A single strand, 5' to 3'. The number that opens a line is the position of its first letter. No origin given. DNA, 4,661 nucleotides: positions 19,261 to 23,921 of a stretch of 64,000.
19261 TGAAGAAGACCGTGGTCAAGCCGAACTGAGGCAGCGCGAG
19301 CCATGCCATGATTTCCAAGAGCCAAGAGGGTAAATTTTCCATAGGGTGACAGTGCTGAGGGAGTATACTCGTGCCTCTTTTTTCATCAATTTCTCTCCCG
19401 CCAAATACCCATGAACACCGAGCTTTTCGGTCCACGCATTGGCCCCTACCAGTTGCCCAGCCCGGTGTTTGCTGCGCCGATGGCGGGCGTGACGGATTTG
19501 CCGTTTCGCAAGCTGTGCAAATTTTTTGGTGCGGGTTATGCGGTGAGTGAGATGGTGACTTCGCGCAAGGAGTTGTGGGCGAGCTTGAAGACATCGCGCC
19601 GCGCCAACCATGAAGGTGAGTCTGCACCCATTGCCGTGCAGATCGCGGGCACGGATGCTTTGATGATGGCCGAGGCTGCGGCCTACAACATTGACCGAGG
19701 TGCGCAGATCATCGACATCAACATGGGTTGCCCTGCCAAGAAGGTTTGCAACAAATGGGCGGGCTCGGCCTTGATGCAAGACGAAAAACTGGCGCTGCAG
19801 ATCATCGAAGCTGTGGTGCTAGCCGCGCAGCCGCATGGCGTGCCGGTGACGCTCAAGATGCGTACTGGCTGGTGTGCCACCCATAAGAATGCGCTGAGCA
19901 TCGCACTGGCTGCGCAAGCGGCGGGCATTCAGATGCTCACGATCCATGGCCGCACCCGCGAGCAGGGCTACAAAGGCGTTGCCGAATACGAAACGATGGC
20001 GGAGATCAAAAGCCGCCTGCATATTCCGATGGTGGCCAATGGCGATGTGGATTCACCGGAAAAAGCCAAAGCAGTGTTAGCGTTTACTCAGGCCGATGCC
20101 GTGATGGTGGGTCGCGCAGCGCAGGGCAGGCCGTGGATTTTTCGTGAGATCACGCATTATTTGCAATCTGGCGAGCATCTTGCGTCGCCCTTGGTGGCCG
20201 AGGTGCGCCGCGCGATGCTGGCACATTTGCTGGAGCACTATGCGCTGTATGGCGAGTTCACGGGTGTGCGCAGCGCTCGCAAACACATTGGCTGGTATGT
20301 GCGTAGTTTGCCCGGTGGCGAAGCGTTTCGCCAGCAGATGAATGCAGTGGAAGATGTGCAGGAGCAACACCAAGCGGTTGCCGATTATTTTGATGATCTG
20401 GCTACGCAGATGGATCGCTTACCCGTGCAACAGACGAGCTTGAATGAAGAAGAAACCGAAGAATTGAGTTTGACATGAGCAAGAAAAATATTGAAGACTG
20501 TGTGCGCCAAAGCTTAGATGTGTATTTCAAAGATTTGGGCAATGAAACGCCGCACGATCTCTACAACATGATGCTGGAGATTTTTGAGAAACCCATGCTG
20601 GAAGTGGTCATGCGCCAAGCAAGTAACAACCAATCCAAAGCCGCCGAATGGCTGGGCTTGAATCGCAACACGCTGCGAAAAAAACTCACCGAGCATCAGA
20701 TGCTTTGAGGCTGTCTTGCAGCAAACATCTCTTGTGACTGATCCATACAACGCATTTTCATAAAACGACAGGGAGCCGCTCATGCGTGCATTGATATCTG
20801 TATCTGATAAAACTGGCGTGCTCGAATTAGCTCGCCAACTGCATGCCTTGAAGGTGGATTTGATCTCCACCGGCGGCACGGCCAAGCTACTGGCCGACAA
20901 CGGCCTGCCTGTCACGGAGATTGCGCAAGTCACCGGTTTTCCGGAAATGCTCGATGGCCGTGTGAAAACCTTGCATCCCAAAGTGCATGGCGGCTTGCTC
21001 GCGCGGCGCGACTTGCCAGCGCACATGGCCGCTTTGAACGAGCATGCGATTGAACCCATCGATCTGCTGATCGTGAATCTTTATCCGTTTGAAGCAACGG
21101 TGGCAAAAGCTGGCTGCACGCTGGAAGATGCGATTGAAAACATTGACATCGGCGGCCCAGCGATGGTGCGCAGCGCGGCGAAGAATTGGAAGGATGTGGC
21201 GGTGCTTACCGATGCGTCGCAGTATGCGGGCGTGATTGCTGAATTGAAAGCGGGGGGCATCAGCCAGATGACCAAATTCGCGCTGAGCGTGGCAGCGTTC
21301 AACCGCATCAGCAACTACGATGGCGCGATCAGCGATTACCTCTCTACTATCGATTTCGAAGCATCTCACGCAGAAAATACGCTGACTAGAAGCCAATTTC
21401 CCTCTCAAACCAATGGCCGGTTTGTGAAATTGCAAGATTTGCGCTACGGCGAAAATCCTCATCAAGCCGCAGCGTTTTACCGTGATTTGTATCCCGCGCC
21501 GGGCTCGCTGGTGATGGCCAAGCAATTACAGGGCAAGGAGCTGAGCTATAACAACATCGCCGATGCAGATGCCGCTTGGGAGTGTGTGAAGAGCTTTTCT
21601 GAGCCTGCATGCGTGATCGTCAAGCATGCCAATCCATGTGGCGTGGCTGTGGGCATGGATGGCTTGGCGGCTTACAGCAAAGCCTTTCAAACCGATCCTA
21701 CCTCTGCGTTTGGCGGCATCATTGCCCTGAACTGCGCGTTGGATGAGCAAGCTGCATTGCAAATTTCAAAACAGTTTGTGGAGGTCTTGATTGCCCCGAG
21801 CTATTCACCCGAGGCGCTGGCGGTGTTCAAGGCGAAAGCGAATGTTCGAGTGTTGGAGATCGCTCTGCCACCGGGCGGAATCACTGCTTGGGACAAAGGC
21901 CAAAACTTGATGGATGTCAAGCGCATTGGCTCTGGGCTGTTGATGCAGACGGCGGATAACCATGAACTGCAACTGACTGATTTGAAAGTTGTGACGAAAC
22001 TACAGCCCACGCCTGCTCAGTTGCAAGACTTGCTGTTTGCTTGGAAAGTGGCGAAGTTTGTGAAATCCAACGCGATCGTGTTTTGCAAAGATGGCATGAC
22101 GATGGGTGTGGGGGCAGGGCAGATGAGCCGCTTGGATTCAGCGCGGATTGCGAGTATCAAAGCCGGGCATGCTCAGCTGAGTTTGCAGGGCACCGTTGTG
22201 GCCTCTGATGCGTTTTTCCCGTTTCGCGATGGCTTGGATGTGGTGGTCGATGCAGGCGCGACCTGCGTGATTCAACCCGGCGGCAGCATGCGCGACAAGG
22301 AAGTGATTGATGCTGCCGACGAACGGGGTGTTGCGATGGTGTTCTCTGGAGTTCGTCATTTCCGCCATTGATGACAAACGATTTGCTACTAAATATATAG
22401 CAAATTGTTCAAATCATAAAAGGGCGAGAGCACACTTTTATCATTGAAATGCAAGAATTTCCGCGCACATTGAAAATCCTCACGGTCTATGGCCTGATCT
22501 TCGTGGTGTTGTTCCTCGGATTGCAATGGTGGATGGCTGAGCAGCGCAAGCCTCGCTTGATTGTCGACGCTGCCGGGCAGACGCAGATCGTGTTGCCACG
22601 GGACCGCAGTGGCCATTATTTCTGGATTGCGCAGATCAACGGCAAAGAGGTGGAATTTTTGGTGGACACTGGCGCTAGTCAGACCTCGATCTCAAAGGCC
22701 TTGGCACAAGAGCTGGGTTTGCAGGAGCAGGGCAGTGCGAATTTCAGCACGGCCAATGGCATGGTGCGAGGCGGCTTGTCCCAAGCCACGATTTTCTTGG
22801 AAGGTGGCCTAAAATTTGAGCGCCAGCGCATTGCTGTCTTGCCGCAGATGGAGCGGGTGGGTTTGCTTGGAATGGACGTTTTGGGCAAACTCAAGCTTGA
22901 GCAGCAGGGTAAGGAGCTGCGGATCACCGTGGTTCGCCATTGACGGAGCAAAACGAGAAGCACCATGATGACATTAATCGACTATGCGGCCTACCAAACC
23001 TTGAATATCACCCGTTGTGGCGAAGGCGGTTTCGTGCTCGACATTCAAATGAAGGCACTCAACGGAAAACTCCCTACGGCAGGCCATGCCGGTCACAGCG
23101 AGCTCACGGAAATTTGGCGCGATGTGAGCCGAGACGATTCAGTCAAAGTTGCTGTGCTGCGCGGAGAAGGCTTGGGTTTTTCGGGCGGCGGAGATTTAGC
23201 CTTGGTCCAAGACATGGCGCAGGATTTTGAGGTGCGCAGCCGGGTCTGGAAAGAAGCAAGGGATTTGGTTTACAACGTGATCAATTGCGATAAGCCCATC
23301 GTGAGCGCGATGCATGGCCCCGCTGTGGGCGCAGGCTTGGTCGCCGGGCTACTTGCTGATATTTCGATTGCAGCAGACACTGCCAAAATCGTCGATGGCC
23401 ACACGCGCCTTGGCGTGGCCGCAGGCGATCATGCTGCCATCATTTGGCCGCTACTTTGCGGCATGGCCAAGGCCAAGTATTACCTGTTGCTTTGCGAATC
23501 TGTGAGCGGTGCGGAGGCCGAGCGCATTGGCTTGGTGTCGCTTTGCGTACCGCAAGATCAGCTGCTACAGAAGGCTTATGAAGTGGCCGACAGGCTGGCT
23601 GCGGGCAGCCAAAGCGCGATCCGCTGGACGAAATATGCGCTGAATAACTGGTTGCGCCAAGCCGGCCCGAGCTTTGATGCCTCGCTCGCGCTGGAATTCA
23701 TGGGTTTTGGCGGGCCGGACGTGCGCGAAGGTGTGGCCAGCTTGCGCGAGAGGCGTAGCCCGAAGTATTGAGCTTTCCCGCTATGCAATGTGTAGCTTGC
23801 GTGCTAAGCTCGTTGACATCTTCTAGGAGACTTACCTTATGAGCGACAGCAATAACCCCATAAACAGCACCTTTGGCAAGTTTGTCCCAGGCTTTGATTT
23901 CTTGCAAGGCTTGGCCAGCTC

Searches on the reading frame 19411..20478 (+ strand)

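Call 25: search_protein_families(library=pfam, proteins=[window:19411-20478:+])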
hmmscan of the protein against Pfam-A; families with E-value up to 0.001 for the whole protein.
window:19411-20478:+ (355 aa): 1 family
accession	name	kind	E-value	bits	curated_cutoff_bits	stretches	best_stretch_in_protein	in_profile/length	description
PF01207.24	Dus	-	3.2e-95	319.3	20.4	1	21-326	2-306/311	Dihydrouridine synthase (Dus)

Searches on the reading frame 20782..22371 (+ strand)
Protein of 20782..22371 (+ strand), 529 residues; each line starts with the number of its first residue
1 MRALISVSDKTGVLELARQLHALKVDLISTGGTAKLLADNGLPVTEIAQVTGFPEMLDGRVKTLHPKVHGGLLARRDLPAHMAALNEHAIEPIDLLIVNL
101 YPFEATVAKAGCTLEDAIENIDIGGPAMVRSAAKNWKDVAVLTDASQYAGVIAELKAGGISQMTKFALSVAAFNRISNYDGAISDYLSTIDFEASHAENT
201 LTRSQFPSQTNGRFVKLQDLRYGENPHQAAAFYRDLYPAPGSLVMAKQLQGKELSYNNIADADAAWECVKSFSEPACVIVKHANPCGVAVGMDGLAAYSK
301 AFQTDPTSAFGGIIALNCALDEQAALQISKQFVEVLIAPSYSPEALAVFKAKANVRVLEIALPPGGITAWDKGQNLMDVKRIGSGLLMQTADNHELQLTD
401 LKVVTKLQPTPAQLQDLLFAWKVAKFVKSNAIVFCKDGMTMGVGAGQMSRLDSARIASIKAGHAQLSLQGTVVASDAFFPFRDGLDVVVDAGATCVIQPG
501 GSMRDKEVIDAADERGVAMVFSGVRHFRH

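Call 25: search_protein_families(library=pfam, proteins=[window:20782-22371:+])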
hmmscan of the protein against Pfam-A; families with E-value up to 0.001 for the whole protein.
window:20782-22371:+ (529 aa): 2 families
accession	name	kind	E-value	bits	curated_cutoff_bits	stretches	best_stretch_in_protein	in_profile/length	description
PF01808.24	AICARFT_IMPCHas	-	1.5e-119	399.5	25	1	132-459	1-310/311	AICARFT/IMPCHase bienzyme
PF02142.27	MGS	-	4e-26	91.4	24.1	1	13-126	2-93/94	MGS-like domain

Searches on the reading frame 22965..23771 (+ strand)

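Call 25: search_protein_families(library=pfam, proteins=[window:22965-23771:+])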
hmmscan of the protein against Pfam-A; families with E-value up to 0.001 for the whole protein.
window:22965-23771:+ (268 aa): 2 families
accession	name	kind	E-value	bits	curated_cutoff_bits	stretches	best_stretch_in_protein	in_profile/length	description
PF00378.25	ECH_1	-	4.4e-38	131.5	27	1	45-268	26-248/251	Enoyl-CoA hydratase/isomerase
PF16113.10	ECH_2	-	9.6e-15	55.3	27.2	1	46-229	22-202/335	Enoyl-CoA hydratase/isomerase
